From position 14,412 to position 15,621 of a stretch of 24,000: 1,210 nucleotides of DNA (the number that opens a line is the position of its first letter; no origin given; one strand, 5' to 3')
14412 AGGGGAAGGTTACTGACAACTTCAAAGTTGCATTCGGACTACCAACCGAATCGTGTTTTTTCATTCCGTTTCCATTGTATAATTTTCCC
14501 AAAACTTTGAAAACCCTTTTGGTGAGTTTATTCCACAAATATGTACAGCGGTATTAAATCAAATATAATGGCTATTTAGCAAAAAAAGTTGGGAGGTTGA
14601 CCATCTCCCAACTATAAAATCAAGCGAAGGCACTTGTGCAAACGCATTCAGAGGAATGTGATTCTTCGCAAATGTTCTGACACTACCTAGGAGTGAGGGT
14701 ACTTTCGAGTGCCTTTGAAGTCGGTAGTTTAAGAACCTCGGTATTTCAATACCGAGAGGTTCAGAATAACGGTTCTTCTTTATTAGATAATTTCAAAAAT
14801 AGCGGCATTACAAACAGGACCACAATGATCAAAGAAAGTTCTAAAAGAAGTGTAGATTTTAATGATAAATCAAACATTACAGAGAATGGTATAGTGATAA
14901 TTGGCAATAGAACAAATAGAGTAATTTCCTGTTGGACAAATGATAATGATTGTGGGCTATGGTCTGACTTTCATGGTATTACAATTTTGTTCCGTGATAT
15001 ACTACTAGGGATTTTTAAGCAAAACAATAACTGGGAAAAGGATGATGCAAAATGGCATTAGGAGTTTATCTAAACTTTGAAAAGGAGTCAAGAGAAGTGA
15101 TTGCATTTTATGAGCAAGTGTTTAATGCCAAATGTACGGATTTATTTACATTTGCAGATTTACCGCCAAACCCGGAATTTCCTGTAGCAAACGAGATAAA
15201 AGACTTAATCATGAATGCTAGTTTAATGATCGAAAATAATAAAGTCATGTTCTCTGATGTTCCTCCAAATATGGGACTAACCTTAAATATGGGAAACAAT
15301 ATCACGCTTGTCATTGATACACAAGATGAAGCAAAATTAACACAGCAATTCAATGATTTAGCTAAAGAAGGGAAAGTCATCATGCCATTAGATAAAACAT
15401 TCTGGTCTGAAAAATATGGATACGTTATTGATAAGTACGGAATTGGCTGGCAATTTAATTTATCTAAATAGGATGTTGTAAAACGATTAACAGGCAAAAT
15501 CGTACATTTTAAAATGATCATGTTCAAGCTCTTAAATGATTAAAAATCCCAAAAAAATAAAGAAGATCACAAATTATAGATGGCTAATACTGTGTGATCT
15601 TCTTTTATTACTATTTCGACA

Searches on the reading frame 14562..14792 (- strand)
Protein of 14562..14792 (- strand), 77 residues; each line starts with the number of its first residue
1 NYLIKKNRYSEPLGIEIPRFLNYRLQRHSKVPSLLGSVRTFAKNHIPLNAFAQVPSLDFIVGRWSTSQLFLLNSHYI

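Call 68: search_protein_families(library=ncbifam, max_evalue=10, proteins=[window:14562-14792:-])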
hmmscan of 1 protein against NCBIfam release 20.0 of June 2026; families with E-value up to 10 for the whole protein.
seq(77 aa): 0 families

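Call 69: search_dna_similar(query=window:14562-14792:-, collection=plasmids, mode=protein, max_evalue=1)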
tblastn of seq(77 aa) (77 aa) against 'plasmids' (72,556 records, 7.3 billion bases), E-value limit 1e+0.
No match.

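Call 70: search_protein_families(library=pfam, max_evalue=10, proteins=[window:14562-14792:-])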
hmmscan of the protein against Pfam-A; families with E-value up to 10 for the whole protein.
seq(77 aa): 0 families

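Call 71: search_solved_structures(query=window:14562-14792:-, max_evalue=10)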
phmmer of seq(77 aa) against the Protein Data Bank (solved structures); distinct sequences matched with E-value up to 10: 0.

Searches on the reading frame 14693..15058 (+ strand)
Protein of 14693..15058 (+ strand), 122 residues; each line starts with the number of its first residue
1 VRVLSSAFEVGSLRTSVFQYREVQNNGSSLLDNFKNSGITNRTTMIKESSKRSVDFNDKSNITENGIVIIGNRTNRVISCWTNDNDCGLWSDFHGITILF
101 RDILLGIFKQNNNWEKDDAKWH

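Call 8: search_protein_families(library=pfam, max_evalue=1, proteins=[window:14693-15058:+])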
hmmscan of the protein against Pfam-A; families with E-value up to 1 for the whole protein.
seq(122 aa): 0 families

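Call 19: find_homologous_proteins(query=window:14693-15058:+, max_evalue=1)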
Query seq(122 aa) (122 aa): 2 proteins with E <= 1 among 5 candidates.
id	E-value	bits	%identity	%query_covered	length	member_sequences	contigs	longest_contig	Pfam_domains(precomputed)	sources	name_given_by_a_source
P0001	1.3e-45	172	100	64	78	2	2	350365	-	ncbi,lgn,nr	ncbi:hypothetical protein [Bacillus benzoevorans]|nr:hypothetical protein [Bacillus benzoevorans]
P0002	3.7e-14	71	64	54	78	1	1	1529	-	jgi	jgi:hypothetical protein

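Call 20: find_encoding_contigs(protein=P0002, flank=5000)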
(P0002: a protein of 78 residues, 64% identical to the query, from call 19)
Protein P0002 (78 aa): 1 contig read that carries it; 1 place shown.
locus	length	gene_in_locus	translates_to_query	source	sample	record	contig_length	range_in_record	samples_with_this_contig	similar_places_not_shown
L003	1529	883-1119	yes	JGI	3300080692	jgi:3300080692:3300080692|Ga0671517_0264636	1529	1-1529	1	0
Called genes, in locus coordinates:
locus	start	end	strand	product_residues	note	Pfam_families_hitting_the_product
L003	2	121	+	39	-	?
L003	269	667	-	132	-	-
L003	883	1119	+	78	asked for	-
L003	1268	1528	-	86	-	?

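Call 21: find_encoding_contigs(protein=P0001, flank=3000)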
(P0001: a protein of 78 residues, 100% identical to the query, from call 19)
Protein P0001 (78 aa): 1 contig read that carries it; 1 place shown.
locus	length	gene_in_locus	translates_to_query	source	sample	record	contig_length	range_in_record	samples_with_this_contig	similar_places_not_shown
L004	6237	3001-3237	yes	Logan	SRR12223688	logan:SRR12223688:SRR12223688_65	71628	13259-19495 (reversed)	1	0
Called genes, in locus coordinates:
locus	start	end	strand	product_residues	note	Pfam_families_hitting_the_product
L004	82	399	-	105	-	-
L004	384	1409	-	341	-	PF13800:Sigma_reg_N, PF13791:Sigma_reg_C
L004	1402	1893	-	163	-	PF04542:Sigma70_r2, PF08281:Sigma70_r4_2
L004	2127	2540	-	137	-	PF11208:DUF2992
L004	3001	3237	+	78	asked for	-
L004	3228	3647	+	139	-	PF06983:3-dmu-9_3-mt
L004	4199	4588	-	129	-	-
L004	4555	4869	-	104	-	PF17115:Toast_rack_N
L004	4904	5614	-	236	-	PF03473:MOSC, PF03475:YiiM_3-alpha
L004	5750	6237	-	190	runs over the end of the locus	PF14066:DUF4256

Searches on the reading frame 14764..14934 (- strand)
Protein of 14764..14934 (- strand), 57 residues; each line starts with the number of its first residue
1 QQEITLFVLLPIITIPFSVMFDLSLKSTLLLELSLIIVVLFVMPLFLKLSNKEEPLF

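Call 8: search_protein_families(library=pfam, max_evalue=1, proteins=[window:14764-14907:-])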
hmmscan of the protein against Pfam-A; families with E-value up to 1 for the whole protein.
seq(48 aa): 0 families

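Call 9: search_protein_families(library=ncbifam, max_evalue=1, proteins=[window:14764-14907:-])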
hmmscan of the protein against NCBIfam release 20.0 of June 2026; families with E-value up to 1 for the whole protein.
seq(48 aa): 1 family
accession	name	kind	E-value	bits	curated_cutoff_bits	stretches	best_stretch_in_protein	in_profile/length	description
TIGR04104.1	cxxc_20_cxxc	subfamily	0.11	12.9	45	1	2-43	52-93/93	TIGR04104 family putative zinc finger protein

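Call 26: find_related_loci(query=A1, collection=metagenome_contigs, flank=3000)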
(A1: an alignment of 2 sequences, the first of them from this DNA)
Query A1 (53 aa) in metagenome_contigs; peptide patterns used: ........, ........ (x = any residue, [..] = any of these).
305 stretches matched a pattern; 2 encode a relative of the query (tblastn E <= 1e-3); 2 distinct loci.
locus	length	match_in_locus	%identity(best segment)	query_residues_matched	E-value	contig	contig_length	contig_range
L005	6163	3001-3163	81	1-53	5e-15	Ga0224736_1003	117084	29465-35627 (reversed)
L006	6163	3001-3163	81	1-53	5e-15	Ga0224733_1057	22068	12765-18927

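Call 27: find_related_loci(query=A1, collection=viral_contigs, flank=3000)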
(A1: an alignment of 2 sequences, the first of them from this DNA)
Query A1 (53 aa) in viral_contigs; peptide patterns used: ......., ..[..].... (x = any residue, [..] = any of these).
376 stretches matched a pattern, but none encodes a relative of the query by tblastn (E <= 1e-3).

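Call 35: search_protein_representatives(protein=window:14764-14907:-)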
Query: 48 residues. Proteins with E-value up to 0.001 (for the whole library): 7; up to 1e-10: 0; up to 1e-30: 0. The best 7 are listed.
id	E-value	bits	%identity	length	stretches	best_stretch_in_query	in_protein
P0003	1.2e-09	53.4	69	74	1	1-48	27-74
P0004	3.3e-08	48.9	67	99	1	1-48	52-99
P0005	2.3e-06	43.3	52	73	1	2-47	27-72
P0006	2.8e-05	40.0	46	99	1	2-47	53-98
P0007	3.2e-05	39.8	48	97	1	1-48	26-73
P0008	8.3e-05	38.5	45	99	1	1-47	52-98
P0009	3.1e-04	36.8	53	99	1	1-47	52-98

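Call 40: find_homologous_proteins(query=window:14764-14934:-, max_evalue=0.01)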
Query seq(57 aa) (57 aa): 4 proteins with E <= 0.01 among 5 candidates.
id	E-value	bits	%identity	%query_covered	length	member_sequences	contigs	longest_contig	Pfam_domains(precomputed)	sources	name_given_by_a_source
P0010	3.7e-15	73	74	100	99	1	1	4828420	-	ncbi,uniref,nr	ncbi:CXXC-20-CXXC protein [Bacillus sp. SORGH_AS 510]|uniref:TIGR04104 family putative zinc finger p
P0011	1.2e-14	71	75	100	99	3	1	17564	-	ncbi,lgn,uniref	ncbi:TIGR04104 family putative zinc finger protein [Metabacillus fastidiosus]|uniref:TIGR04104 famil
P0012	2.4e-13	67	75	93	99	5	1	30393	-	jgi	jgi:CXXC-20-CXXC protein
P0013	9.2e-11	59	71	72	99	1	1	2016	-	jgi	-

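Call 42: find_encoding_contigs(protein=P0010, flank=2500, max_places=3)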
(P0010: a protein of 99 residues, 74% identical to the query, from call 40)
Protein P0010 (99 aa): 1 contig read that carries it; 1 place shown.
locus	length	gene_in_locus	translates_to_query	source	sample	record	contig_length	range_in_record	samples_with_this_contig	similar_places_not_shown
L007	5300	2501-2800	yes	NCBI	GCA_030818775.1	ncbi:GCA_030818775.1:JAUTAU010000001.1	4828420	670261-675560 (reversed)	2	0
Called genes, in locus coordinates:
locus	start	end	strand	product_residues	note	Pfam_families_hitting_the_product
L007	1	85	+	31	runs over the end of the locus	-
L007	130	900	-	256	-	PF01370:Epimerase, PF04321:RmlD_sub_bind (weak), PF05368:NmrA, PF13460:NAD_binding_10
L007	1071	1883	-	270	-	-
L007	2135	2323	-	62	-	-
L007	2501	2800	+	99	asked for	-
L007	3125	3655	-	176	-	PF14567:SUKH_5, PF09346:SMI1_KNR4, PF14568:SUKH_6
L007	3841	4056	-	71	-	-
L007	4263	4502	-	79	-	-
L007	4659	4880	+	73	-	PF00583:Acetyltransf_1, PF13508:Acetyltransf_7, PF13673:Acetyltransf_10 (weak)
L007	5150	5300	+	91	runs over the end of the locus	PF10719:ComFB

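Call 43: find_encoding_contigs(protein=P0011, flank=2500, max_places=3)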
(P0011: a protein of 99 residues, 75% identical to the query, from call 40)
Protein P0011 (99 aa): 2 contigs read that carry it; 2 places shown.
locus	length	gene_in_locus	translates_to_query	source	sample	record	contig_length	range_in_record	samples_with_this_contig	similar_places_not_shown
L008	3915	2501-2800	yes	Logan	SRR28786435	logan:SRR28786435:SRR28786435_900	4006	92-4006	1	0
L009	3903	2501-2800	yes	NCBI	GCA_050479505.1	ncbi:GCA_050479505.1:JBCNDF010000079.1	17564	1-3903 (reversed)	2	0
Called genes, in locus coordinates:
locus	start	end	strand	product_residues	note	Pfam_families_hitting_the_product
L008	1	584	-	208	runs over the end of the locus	-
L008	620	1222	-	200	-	PF18652:Adhesin_P1_N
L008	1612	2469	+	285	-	PF12762:DDE_Tnp_IS1595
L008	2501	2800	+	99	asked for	-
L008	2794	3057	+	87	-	-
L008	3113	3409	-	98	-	-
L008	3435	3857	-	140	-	-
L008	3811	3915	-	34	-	?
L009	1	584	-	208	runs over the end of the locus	-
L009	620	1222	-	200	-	PF18652:Adhesin_P1_N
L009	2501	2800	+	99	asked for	-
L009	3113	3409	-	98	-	-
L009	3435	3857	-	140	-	-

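Call 44: find_encoding_contigs(protein=P0012, flank=2500, max_places=3)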
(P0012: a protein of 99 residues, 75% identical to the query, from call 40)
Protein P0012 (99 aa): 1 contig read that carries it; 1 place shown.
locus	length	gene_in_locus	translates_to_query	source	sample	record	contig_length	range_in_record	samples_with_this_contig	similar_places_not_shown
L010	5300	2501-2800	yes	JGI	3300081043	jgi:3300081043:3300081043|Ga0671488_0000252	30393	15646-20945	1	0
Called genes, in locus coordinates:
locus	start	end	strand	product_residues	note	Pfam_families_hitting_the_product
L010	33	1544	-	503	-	PF01145:Band_7, PF15975:Flot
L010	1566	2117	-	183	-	PF25842:NfeD_TM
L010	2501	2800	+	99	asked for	-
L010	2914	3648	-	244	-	PF02463:SMC_N, PF09818:ABC_ATPase (faint), PF00005:ABC_tran, PF13304:AAA_21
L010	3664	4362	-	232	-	PF00528:BPD_transp_1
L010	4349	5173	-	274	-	PF00497:SBP_bac_3, PF10613:Lig_chan-Glu_bd (weak), PF12974:Phosphonate-bd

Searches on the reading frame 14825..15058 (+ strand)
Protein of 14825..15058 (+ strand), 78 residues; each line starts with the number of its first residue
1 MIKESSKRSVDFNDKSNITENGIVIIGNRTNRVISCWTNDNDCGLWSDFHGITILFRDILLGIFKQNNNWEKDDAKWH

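Call 8: search_protein_families(library=pfam, max_evalue=1, proteins=[window:14825-15058:+])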
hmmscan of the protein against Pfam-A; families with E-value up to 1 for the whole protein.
seq(78 aa): 0 families

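Call 9: search_protein_families(library=ncbifam, max_evalue=1, proteins=[window:14825-15058:+])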
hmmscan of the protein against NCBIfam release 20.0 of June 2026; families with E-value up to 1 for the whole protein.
seq(78 aa): 1 family
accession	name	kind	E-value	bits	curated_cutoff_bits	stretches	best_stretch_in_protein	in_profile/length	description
NF003134.0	PRK04046.3-2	equivalog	0.062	12.9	360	1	11-57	90-136/222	translation initiation factor IF-6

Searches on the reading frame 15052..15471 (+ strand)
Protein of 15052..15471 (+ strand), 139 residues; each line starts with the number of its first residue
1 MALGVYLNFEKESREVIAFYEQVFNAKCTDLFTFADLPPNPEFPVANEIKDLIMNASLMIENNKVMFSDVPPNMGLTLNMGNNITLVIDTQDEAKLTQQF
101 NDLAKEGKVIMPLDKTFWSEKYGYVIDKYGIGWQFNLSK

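Call 8: search_protein_families(library=pfam, max_evalue=1, proteins=[window:15052-15471:+])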
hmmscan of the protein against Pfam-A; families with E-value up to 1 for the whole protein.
window:15052-15471:+ (139 aa): 2 families
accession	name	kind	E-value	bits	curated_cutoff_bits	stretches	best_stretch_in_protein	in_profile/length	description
PF06983.19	3-dmu-9_3-mt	-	1.3e-08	35.7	24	1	6-134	6-114/116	3-demethylubiquinone-9 3-methyltransferase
PF00903.31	Glyoxalase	-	0.00012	22.9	20.6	1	14-135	13-121/121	Glyoxalase/Bleomycin resistance protein/Dioxygenase superfamily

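Call 9: search_protein_families(library=ncbifam, max_evalue=1, proteins=[window:15052-15471:+])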
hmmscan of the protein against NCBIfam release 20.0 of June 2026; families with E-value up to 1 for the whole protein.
window:15052-15471:+ (139 aa): 2 families
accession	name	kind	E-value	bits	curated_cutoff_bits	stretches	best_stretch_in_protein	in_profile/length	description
NF007537.0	PRK10148.1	equivalog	1.7e-19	70.7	122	1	1-137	1-140/147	VOC family metalloprotein YjdN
TIGR01003.1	PTS_HPr_family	subfamily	0.092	12.7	47.9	1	57-103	34-80/82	HPr family phosphocarrier protein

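Call 13: find_related_loci(query=window:15052-15471:+, collection=genome_contigs, flank=4000)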
Query window:15052-15471:+ (139 aa) in genome_contigs; peptide patterns used: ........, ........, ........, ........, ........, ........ (x = any residue, [..] = any of these).
86 stretches matched a pattern; 2 encode a relative of the query (tblastn E <= 1e-3); 2 distinct loci.
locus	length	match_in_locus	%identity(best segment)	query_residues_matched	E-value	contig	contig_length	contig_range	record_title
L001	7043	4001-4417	89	1-139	1e-85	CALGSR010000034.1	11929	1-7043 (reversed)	MAG TPA_asm: uncultured Bacillus sp. isolate SRR1562008_bin.26_CONCOCT_v1.1_MAG genome assembly, contig: ERZ724040.4207,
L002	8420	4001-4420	36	3-139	7e-23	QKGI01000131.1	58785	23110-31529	MAG: Bacteroidetes bacterium isolate SZUA-524 scaffold_770, whole genome shotgun sequence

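Call 16: find_encoding_contigs(protein=window:15052-15471:+, flank=3000, max_places=8)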
Protein window:15052-15471:+ (139 aa): no gene with exactly this product is on record in the collection.
